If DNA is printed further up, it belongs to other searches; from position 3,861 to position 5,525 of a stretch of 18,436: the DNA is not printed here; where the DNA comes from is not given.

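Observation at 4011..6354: Sigma-54 activator with a dead receiver domain, followed by an orphan atypical receiver and a STAS/SpoIIAA-like protein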

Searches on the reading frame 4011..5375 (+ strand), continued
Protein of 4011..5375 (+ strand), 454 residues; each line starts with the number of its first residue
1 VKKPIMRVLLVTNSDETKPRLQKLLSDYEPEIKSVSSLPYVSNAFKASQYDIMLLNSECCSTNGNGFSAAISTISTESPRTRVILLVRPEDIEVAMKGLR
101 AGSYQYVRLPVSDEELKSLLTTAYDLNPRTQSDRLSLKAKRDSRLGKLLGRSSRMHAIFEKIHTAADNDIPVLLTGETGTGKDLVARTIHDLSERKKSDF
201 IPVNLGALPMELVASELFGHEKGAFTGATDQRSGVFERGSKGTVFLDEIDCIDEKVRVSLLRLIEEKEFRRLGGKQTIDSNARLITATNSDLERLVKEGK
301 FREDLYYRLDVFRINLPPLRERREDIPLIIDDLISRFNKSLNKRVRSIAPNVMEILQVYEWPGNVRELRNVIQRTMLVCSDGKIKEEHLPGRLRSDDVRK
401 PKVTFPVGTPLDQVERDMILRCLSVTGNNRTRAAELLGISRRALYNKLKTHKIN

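Call 11: find_homologous_proteins(query=window:4011-5375:+, max_evalue=1e-20)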
Query window:4011-5375:+ (454 aa): 8000 proteins with E <= 1e-20 among 8000 candidates; the best 120 are listed.
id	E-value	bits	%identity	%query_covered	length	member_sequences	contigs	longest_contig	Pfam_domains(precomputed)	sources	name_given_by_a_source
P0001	3.6e-291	983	100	99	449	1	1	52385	PF00158.33,PF07724.21,PF25601.2,PF02954.26,PF14532.13,PF07728.21,PF00072.31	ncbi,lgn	-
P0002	7.9e-239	811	88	91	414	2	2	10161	PF00158.33,PF07724.21,PF25601.2,PF02954.26,PF14532.13,PF07728.21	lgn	-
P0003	6.4e-151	521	53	98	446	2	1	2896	PF00158.33,PF07724.21,PF25601.2,PF02954.26,PF00493.30,PF00004.36,PF14532.13,PF07728.21,PF00072.31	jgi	-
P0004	1.6e-149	516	52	99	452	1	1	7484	PF00158.33,PF07724.21,PF25601.2,PF02954.26,PF14532.13,PF07728.21,PF00072.31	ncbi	-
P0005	9.2e-148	511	53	99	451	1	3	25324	PF00158.33,PF13384.13,PF25601.2,PF02954.26,PF14532.13,PF07728.21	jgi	jgi:DNA-binding NtrC family response regulator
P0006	1.2e-145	504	52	99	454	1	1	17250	PF00158.33,PF07724.21,PF25601.2,PF02954.26,PF18024.8,PF00493.30,PF00004.36,PF14532.13,PF07728.21,PF01078.28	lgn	-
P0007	2.4e-145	503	53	99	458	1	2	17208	PF00158.33,PF07724.21,PF25601.2,PF02954.26,PF14532.13,PF07728.21,PF00072.31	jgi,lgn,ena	-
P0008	2.8e-145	502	52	99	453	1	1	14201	PF00158.33,PF07724.21,PF25601.2,PF02954.26,PF18024.8,PF14532.13,PF07728.21,PF00072.31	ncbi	-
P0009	9.5e-145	501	51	98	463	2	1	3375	PF00158.33,PF07724.21,PF25601.2,PF02954.26,PF14532.13,PF07728.21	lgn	-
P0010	1.4e-144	500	50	99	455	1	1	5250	PF00158.33,PF07724.21,PF25601.2,PF02954.26,PF14532.13,PF07728.21,PF00072.31,PF01078.28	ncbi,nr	ncbi:AAA domain-containing protein [candidate division KSB1 bacterium]|nr:AAA domain-containing prot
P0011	2.5e-144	499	51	100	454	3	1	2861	PF00158.33,PF25601.2,PF02954.26,PF18024.8,PF14532.13,PF07728.21,PF00072.31,PF01078.28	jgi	jgi:DNA-binding NtrC family response regulator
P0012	2.8e-144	499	50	100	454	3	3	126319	PF00158.33,PF07724.21,PF25601.2,PF02954.26,PF00493.30,PF14532.13,PF07728.21,PF00072.31,PF01078.28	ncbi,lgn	-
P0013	3.8e-144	499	51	100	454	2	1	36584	PF00158.33,PF07724.21,PF25601.2,PF02954.26,PF18024.8,PF14532.13,PF07728.21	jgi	-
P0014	7.4e-144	498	52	99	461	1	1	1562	PF00158.33,PF07724.21,PF25601.2,PF02954.26,PF14532.13,PF07728.21,PF00072.31,PF01078.28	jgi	jgi:DNA-binding NtrC family response regulator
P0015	8.3e-144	498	50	100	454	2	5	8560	PF00158.33,PF07724.21,PF25601.2,PF02954.26,PF14532.13,PF07728.21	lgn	-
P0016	1.2e-143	497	54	92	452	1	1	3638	PF00158.33,PF07724.21,PF25601.2,PF02954.26,PF00493.30,PF14532.13,PF07728.21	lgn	-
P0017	1.2e-143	497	51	100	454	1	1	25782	PF00158.33,PF07724.21,PF25601.2,PF02954.26,PF14532.13,PF07728.21,PF00072.31,PF01078.28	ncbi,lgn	-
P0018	2.9e-143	496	51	98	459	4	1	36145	PF00158.33,PF07724.21,PF25601.2,PF02954.26,PF14532.13,PF07728.21,PF00072.31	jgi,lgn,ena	jgi:DNA-binding NtrC family response regulator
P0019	5.0e-143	495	51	99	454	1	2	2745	PF00158.33,PF07724.21,PF25601.2,PF02954.26,PF18024.8,PF00493.30,PF00004.36,PF14532.13,PF07728.21,PF01078.28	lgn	-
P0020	5.3e-143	495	51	98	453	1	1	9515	PF00158.33,PF07724.21,PF25601.2,PF02954.26,PF00004.36,PF14532.13,PF07728.21,PF01078.28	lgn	-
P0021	9.9e-143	494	52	99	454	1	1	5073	PF00158.33,PF07724.21,PF25601.2,PF02954.26,PF14532.13,PF07728.21,PF00072.31,PF01078.28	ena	-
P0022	1.1e-142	494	52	100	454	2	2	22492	PF00158.33,PF07724.21,PF25601.2,PF02954.26,PF00004.36,PF14532.13,PF07728.21,PF00072.31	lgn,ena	-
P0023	1.1e-142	494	51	100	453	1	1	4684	PF00158.33,PF07724.21,PF25601.2,PF02954.26,PF00004.36,PF14532.13,PF07728.21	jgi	-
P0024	1.2e-142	494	51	99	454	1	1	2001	PF00158.33,PF07724.21,PF25601.2,PF02954.26,PF14532.13,PF07728.21,PF00072.31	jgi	jgi:DNA-binding NtrC family response regulator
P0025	1.5e-142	493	52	99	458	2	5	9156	PF20030.6,PF00158.33,PF07724.21,PF25601.2,PF02954.26,PF14532.13,PF07728.21,PF00072.31,PF01078.28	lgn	-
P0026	1.7e-142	493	50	98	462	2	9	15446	PF00158.33,PF07724.21,PF25601.2,PF02954.26,PF14532.13,PF07728.21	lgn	-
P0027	2.0e-142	493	51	100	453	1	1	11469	PF00158.33,PF07724.21,PF25601.2,PF02954.26,PF00004.36,PF14532.13,PF07728.21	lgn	-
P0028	2.1e-142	493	51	98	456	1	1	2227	PF00158.33,PF25601.2,PF02954.26,PF14532.13,PF07728.21,PF00072.31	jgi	jgi:DNA-binding NtrC family response regulator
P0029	2.7e-142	493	49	100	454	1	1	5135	PF00158.33,PF07724.21,PF25601.2,PF02954.26,PF14532.13,PF07728.21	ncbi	-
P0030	3.1e-142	492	52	100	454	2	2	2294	PF00158.33,PF07724.21,PF25601.2,PF02954.26,PF14532.13,PF07728.21,PF01078.28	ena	-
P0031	4.9e-142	492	51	100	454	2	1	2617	PF00158.33,PF07724.21,PF25601.2,PF02954.26,PF00004.36,PF14532.13,PF07728.21,PF00072.31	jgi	jgi:DNA-binding NtrC family response regulator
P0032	6.7e-142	491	51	100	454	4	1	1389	PF00158.33,PF07724.21,PF25601.2,PF02954.26,PF18024.8,PF00004.36,PF14532.13,PF07728.21,PF00072.31,PF01078.28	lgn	-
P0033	8.1e-142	491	50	100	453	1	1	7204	PF00158.33,PF07724.21,PF25601.2,PF02954.26,PF00004.36,PF14532.13,PF07728.21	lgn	-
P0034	8.5e-142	491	50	99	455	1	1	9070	PF00158.33,PF07724.21,PF25601.2,PF02954.26,PF14532.13,PF07728.21,PF00072.31,PF01078.28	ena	-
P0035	1.9e-141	490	50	99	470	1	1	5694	PF00158.33,PF07724.21,PF25601.2,PF02954.26,PF14532.13,PF07728.21,PF00072.31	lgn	-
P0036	2.3e-141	490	52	98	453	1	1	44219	PF00158.33,PF07724.21,PF25601.2,PF02954.26,PF18024.8,PF14532.13,PF07728.21,PF00072.31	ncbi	ncbi:sigma-54-dependent transcriptional regulator [Planctomycetota bacterium]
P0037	2.5e-141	489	50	100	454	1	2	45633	PF00158.33,PF07724.21,PF25601.2,PF02954.26,PF14532.13,PF07728.21,PF00072.31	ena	-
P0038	2.7e-141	489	51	100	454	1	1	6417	PF00158.33,PF07724.21,PF25601.2,PF02954.26,PF18024.8,PF00004.36,PF14532.13,PF07728.21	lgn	-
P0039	3.0e-141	489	51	100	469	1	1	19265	PF00158.33,PF25601.2,PF02954.26,PF18024.8,PF14532.13,PF07728.21,PF00072.31,PF01078.28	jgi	-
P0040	3.4e-141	489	50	99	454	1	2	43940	PF00158.33,PF07724.21,PF25601.2,PF02954.26,PF14532.13,PF07728.21,PF00072.31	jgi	-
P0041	3.5e-141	489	53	96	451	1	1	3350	PF00158.33,PF07724.21,PF25601.2,PF02954.26,PF14532.13,PF07728.21,PF00072.31,PF01078.28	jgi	-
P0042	4.0e-141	489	52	96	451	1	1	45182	PF00158.33,PF07724.21,PF25601.2,PF02954.26,PF18024.8,PF00004.36,PF14532.13,PF07728.21,PF00072.31,PF01078.28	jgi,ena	-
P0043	4.1e-141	489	50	99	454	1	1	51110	PF00158.33,PF07724.21,PF25601.2,PF02954.26,PF14532.13,PF07728.21,PF00072.31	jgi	-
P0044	4.3e-141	489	49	99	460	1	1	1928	PF00158.33,PF07724.21,PF25601.2,PF02954.26,PF14532.13,PF07728.21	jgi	jgi:DNA-binding NtrC family response regulator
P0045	7.0e-141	488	54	92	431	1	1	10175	PF00158.33,PF07724.21,PF25601.2,PF02954.26,PF00493.30,PF00004.36,PF14532.13,PF07728.21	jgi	jgi:DNA-binding NtrC family response regulator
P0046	1.1e-140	487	51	100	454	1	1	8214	PF00158.33,PF07724.21,PF25601.2,PF02954.26,PF14532.13,PF07728.21,PF00072.31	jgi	jgi:DNA-binding NtrC family response regulator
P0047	2.1e-140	486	49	99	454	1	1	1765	PF00158.33,PF07724.21,PF25601.2,PF02954.26,PF18024.8,PF00004.36,PF14532.13,PF07728.21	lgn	-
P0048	2.3e-140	486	49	99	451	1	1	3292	PF00158.33,PF07724.21,PF25601.2,PF02954.26,PF00004.36,PF14532.13,PF07728.21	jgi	jgi:DNA-binding NtrC family response regulator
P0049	2.6e-140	486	51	99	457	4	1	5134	PF00158.33,PF25601.2,PF02954.26,PF14532.13,PF07728.21,PF00072.31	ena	-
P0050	2.7e-140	486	52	99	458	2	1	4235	PF00158.33,PF07724.21,PF25601.2,PF02954.26,PF14532.13,PF07728.21,PF00072.31,PF01078.28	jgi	jgi:DNA-binding NtrC family response regulator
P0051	3.2e-140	486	50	100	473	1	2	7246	PF00158.33,PF07724.21,PF25601.2,PF02954.26,PF14532.13,PF07728.21,PF00072.31,PF01078.28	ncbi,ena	-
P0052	4.3e-140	485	50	99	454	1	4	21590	PF00158.33,PF07724.21,PF25601.2,PF02954.26,PF18024.8,PF14532.13,PF07728.21,PF00072.31,PF01078.28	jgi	-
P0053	4.9e-140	485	52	97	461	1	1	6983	PF00158.33,PF25601.2,PF02954.26,PF14532.13,PF07728.21,PF00072.31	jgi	-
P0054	6.5e-140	485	51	99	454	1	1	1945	PF00158.33,PF07724.21,PF25601.2,PF02954.26,PF14532.13,PF07728.21,PF00072.31,PF01078.28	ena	-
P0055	7.3e-140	485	51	99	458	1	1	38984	PF20030.6,PF00158.33,PF25601.2,PF02954.26,PF14532.13,PF07728.21,PF00072.31,PF01078.28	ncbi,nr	ncbi:MAG: sigma-54-dependent Fis family transcriptional regulator [Sedimentisphaerales bacterium]|nr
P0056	1.1e-139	484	51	99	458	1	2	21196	PF00158.33,PF07724.21,PF25601.2,PF02954.26,PF14532.13,PF07728.21,PF00072.31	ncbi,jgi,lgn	ncbi:MAG: sigma-54 dependent transcriptional regulator [Phycisphaerales bacterium]|jgi:DNA-binding N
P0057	1.1e-139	484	50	99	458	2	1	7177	PF00158.33,PF07724.21,PF25601.2,PF02954.26,PF14532.13,PF07728.21,PF00072.31,PF01078.28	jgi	jgi:DNA-binding NtrC family response regulator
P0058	1.4e-139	484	50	100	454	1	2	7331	PF00158.33,PF07724.21,PF25601.2,PF02954.26,PF14532.13,PF07728.21,PF00072.31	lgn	-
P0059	1.4e-139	484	51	100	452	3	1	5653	PF00158.33,PF07724.21,PF25601.2,PF02954.26,PF14532.13,PF07728.21,PF00072.31,PF01078.28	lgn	-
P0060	1.5e-139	484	51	99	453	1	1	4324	PF00158.33,PF25601.2,PF02954.26,PF14532.13,PF07728.21,PF00072.31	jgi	jgi:DNA-binding NtrC family response regulator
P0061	1.8e-139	483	50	99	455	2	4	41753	PF00158.33,PF07724.21,PF25601.2,PF02954.26,PF14532.13,PF07728.21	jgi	-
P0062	1.9e-139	483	50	100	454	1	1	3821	PF00158.33,PF07724.21,PF25601.2,PF02954.26,PF14532.13,PF07728.21,PF00072.31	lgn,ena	-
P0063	2.5e-139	483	48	99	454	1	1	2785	PF00158.33,PF25601.2,PF02954.26,PF00004.36,PF14532.13,PF07728.21,PF00072.31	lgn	-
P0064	2.9e-139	483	50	100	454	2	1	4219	PF00158.33,PF07724.21,PF25601.2,PF02954.26,PF14532.13,PF07728.21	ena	-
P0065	3.9e-139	482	50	100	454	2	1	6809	PF00158.33,PF07724.21,PF25601.2,PF02954.26,PF14532.13,PF07728.21,PF01078.28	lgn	-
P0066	7.5e-139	481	51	99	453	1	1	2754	PF00158.33,PF25601.2,PF02954.26,PF14532.13,PF07728.21,PF00072.31,PF01078.28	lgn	-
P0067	9.0e-139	481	50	100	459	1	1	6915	PF00158.33,PF07724.21,PF25601.2,PF02954.26,PF14532.13,PF07728.21,PF00072.31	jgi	jgi:DNA-binding NtrC family response regulator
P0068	9.1e-139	481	50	99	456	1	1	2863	PF00158.33,PF07724.21,PF25601.2,PF02954.26,PF14532.13,PF07728.21,PF00072.31,PF01078.28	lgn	-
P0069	9.2e-139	481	50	98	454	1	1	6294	PF00158.33,PF07724.21,PF25601.2,PF02954.26,PF14532.13,PF07728.21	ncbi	-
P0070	1.1e-138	481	49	92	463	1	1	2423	PF00158.33,PF07724.21,PF25601.2,PF02954.26,PF14532.13,PF07728.21,PF00072.31,PF01078.28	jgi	-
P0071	1.3e-138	480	50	98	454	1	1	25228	PF00158.33,PF07724.21,PF25601.2,PF02954.26,PF18024.8,PF14532.13,PF07728.21,PF00072.31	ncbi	-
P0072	1.9e-138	480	50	100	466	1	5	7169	PF00158.33,PF07724.21,PF25601.2,PF02954.26,PF14532.13,PF07728.21,PF00072.31,PF01078.28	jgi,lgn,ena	-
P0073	2.2e-138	480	49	100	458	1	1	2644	PF00158.33,PF07724.21,PF25601.2,PF02954.26,PF14532.13,PF07728.21,PF00072.31,PF01078.28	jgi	jgi:DNA-binding NtrC family response regulator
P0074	2.4e-138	480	50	100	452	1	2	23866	PF00158.33,PF07724.21,PF25601.2,PF02954.26,PF14532.13,PF07728.21,PF00072.31,PF01078.28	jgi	jgi:DNA-binding NtrC family response regulator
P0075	2.8e-138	479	50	100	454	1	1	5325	PF00158.33,PF07724.21,PF25601.2,PF02954.26,PF14532.13,PF07728.21,PF00072.31,PF01078.28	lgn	-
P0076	2.8e-138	479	50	99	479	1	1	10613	PF00158.33,PF25601.2,PF02954.26,PF00004.36,PF14532.13,PF07728.21,PF00072.31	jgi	jgi:DNA-binding NtrC family response regulator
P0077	3.7e-138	479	50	100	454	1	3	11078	PF00158.33,PF07724.21,PF25601.2,PF02954.26,PF14532.13,PF07728.21,PF00072.31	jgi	jgi:DNA-binding NtrC family response regulator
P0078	4.1e-138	479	48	99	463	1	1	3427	PF00158.33,PF07724.21,PF25601.2,PF02954.26,PF14532.13,PF07728.21,PF00072.31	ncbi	-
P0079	4.4e-138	479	50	100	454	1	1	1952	PF00158.33,PF07724.21,PF25601.2,PF02954.26,PF00004.36,PF14532.13,PF07728.21,PF00072.31,PF01078.28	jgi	jgi:DNA-binding NtrC family response regulator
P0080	4.5e-138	479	50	100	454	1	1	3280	PF00158.33,PF07724.21,PF25601.2,PF02954.26,PF14532.13,PF07728.21,PF00072.31,PF01078.28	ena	-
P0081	6.0e-138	478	49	99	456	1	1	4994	PF00158.33,PF07724.21,PF25601.2,PF02954.26,PF14532.13,PF07728.21,PF00072.31,PF01078.28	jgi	jgi:DNA-binding NtrC family response regulator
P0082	6.4e-138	478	47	100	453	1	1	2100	PF00158.33,PF07724.21,PF25601.2,PF02954.26,PF18024.8,PF00493.30,PF14532.13,PF07728.21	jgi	jgi:DNA-binding NtrC family response regulator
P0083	6.4e-138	478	50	100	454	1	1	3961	PF00158.33,PF13384.13,PF25601.2,PF02954.26,PF18024.8,PF14532.13,PF07728.21,PF00072.31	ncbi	-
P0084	8.0e-138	478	51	100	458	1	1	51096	PF00158.33,PF07724.21,PF25601.2,PF02954.26,PF14532.13,PF07728.21,PF00072.31,PF01078.28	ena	-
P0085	9.8e-138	478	49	99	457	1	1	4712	PF00158.33,PF07724.21,PF25601.2,PF02954.26,PF18024.8,PF14532.13,PF07728.21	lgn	-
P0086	1.3e-137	477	50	98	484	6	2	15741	PF20030.6,PF00158.33,PF07724.21,PF25601.2,PF02954.26,PF14532.13,PF07728.21,PF00072.31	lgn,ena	-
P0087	1.4e-137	477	49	96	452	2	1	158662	PF00158.33,PF07724.21,PF25601.2,PF02954.26,PF00493.30,PF00004.36,PF14532.13,PF07728.21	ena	-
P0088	1.5e-137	477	49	99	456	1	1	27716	PF00158.33,PF07724.21,PF25601.2,PF02954.26,PF14532.13,PF07728.21,PF00072.31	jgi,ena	-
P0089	1.5e-137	477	50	98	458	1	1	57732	PF00158.33,PF25601.2,PF02954.26,PF14532.13,PF07728.21,PF00072.31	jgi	jgi:DNA-binding NtrC family response regulator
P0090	1.6e-137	477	49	99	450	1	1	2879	PF00158.33,PF07724.21,PF25601.2,PF02954.26,PF00493.30,PF14532.13,PF07728.21,PF00072.31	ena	-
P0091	1.6e-137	477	49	99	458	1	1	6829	PF00158.33,PF07724.21,PF25601.2,PF02954.26,PF14532.13,PF07728.21,PF00072.31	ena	-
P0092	1.7e-137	477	48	99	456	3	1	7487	PF00158.33,PF07724.21,PF25601.2,PF02954.26,PF14532.13,PF07728.21,PF00072.31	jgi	-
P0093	1.8e-137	477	49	99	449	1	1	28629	PF00158.33,PF07724.21,PF25601.2,PF02954.26,PF14532.13,PF07728.21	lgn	-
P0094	1.8e-137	477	49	99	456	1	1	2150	PF00158.33,PF07724.21,PF25601.2,PF02954.26,PF00004.36,PF14532.13,PF07728.21,PF00072.31,PF01078.28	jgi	jgi:DNA-binding NtrC family response regulator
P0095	2.0e-137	477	50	96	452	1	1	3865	PF00158.33,PF07724.21,PF25601.2,PF02954.26,PF00493.30,PF00004.36,PF14532.13,PF07728.21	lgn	-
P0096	2.2e-137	476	49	99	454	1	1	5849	PF00158.33,PF25601.2,PF02954.26,PF14532.13,PF07728.21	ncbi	-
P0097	2.3e-137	476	49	99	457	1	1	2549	PF00158.33,PF25601.2,PF02954.26,PF14532.13,PF07728.21,PF00072.31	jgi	-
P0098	2.5e-137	476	49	100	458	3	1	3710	PF00158.33,PF07724.21,PF25601.2,PF02954.26,PF14532.13,PF07728.21,PF00072.31,PF01078.28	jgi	jgi:DNA-binding NtrC family response regulator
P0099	3.6e-137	476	48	99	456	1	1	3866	PF00158.33,PF07724.21,PF25601.2,PF02954.26,PF14532.13,PF07728.21,PF00072.31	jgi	-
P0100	3.6e-137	476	51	99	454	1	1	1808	PF00158.33,PF07724.21,PF25601.2,PF02954.26,PF18024.8,PF00004.36,PF14532.13,PF07728.21,PF00072.31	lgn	-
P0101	3.7e-137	476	50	99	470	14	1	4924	PF00158.33,PF07724.21,PF25601.2,PF02954.26,PF14532.13,PF07728.21,PF00072.31,PF01078.28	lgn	-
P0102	4.0e-137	476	50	100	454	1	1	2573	PF00158.33,PF07724.21,PF25601.2,PF02954.26,PF18024.8,PF00004.36,PF14532.13,PF07728.21,PF00072.31,PF01078.28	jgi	jgi:DNA-binding NtrC family response regulator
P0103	4.9e-137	475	50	98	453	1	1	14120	PF00158.33,PF07724.21,PF25601.2,PF02954.26,PF18024.8,PF00493.30,PF14532.13,PF07728.21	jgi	-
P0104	5.4e-137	475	50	99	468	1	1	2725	PF00158.33,PF07724.21,PF25601.2,PF02954.26,PF00004.36,PF14532.13,PF07728.21,PF00072.31,PF01078.28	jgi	-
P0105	5.7e-137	475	50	99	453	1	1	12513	PF00158.33,PF07724.21,PF25601.2,PF02954.26,PF14532.13,PF07728.21,PF00072.31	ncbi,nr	ncbi:MAG: sigma-54-dependent Fis family transcriptional regulator [Sedimentisphaerales bacterium]|nr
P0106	5.9e-137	475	52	96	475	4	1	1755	PF00158.33,PF25601.2,PF02954.26,PF18024.8,PF00004.36,PF14532.13,PF07728.21,PF00072.31,PF01078.28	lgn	-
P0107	7.7e-137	475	50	99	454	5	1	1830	PF00158.33,PF07724.21,PF25601.2,PF02954.26,PF14532.13,PF07728.21,PF01078.28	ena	-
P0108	7.8e-137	475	49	99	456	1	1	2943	PF00158.33,PF07724.21,PF25601.2,PF02954.26,PF14532.13,PF07728.21,PF00072.31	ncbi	-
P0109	7.8e-137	475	50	96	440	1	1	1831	PF00158.33,PF07724.21,PF25601.2,PF02954.26,PF14532.13,PF07728.21,PF00072.31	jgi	-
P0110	8.2e-137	475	50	96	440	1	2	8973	PF00158.33,PF07724.21,PF25601.2,PF02954.26,PF14532.13,PF07728.21,PF00072.31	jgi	-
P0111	1.0e-136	474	49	100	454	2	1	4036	PF00158.33,PF07724.21,PF25601.2,PF02954.26,PF00493.30,PF00004.36,PF14532.13,PF07728.21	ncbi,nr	ncbi:MAG: sigma-54-dependent Fis family transcriptional regulator [Calditrichaeota bacterium]|nr:sig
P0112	1.0e-136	474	49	100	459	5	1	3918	PF20030.6,PF00158.33,PF07724.21,PF25601.2,PF02954.26,PF14532.13,PF07728.21,PF00072.31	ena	-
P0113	1.1e-136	474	48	100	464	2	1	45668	PF00158.33,PF07724.21,PF25601.2,PF02954.26,PF18024.8,PF00493.30,PF00004.36,PF14532.13,PF07728.21,PF01078.28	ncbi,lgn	-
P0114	1.2e-136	474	50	99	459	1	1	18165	PF20030.6,PF00158.33,PF07724.21,PF25601.2,PF02954.26,PF14532.13,PF07728.21,PF00072.31,PF01078.28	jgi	jgi:DNA-binding NtrC family response regulator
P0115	1.2e-136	474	49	98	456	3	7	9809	PF00158.33,PF07724.21,PF25601.2,PF02954.26,PF14532.13,PF07728.21,PF00072.31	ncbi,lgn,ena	-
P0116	1.3e-136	474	49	99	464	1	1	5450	PF00158.33,PF07724.21,PF25601.2,PF02954.26,PF14532.13,PF07728.21,PF00072.31,PF01078.28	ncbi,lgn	ncbi:MAG: sigma-54-dependent transcriptional regulator [Candidatus Hodarchaeota archaeon]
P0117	1.5e-136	474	53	91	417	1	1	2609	PF00158.33,PF07724.21,PF25601.2,PF02954.26,PF14532.13,PF07728.21,PF01078.28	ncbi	-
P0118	1.7e-136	474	50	96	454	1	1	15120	PF00158.33,PF07724.21,PF25601.2,PF02954.26,PF00493.30,PF14532.13,PF07728.21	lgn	-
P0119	1.7e-136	474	50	100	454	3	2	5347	PF00158.33,PF25601.2,PF02954.26,PF14532.13,PF07728.21,PF00072.31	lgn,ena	-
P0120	2.1e-136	473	50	100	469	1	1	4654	PF00158.33,PF25601.2,PF02954.26,PF18024.8,PF14532.13,PF07728.21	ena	-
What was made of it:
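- Tried and rejected: The best named activator relatives are KSB1, Planctomycetota, Sedimentisphaerales and Calditrichaeota at about 50% identity (call 11).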

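Call 14: find_encoding_contigs(protein=P0001, flank=10000, max_places=3)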
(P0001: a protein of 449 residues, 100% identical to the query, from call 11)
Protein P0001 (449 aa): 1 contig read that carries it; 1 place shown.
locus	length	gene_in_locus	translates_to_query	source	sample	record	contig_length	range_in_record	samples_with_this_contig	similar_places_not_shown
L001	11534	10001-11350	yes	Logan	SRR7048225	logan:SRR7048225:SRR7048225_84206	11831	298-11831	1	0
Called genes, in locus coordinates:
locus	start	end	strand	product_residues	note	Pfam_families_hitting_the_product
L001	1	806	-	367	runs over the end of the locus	?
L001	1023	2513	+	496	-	PF04972:BON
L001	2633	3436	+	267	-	PF05239:PRC (weak)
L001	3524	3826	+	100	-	-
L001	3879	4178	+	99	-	-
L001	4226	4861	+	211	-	PF02482:Ribosomal_S30AE, PF00313:CSD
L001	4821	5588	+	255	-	PF14681:UPRTase (faint), PF00156:Pribosyltran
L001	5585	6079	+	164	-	PF00080:Sod_Cu, PF02566:OsmC (faint), PF06827:zf-FPG_IleRS (weak)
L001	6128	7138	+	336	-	PF00248:Aldo_ket_red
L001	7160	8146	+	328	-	PF00044:Gp_dh_N, PF02800:Gp_dh_C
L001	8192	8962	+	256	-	PF00106:adh_short, PF08659:KR, PF13561:adh_short_C2, PF23441:SDR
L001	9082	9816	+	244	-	PF01904:DUF72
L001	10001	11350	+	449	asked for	PF00072:Response_reg (weak), PF00158:Sigma54_activat, PF14532:Sigma54_activ_2, PF07724:AAA_2, PF07728:AAA_5, PF25601:AAA_lid_14, PF02954:HTH_8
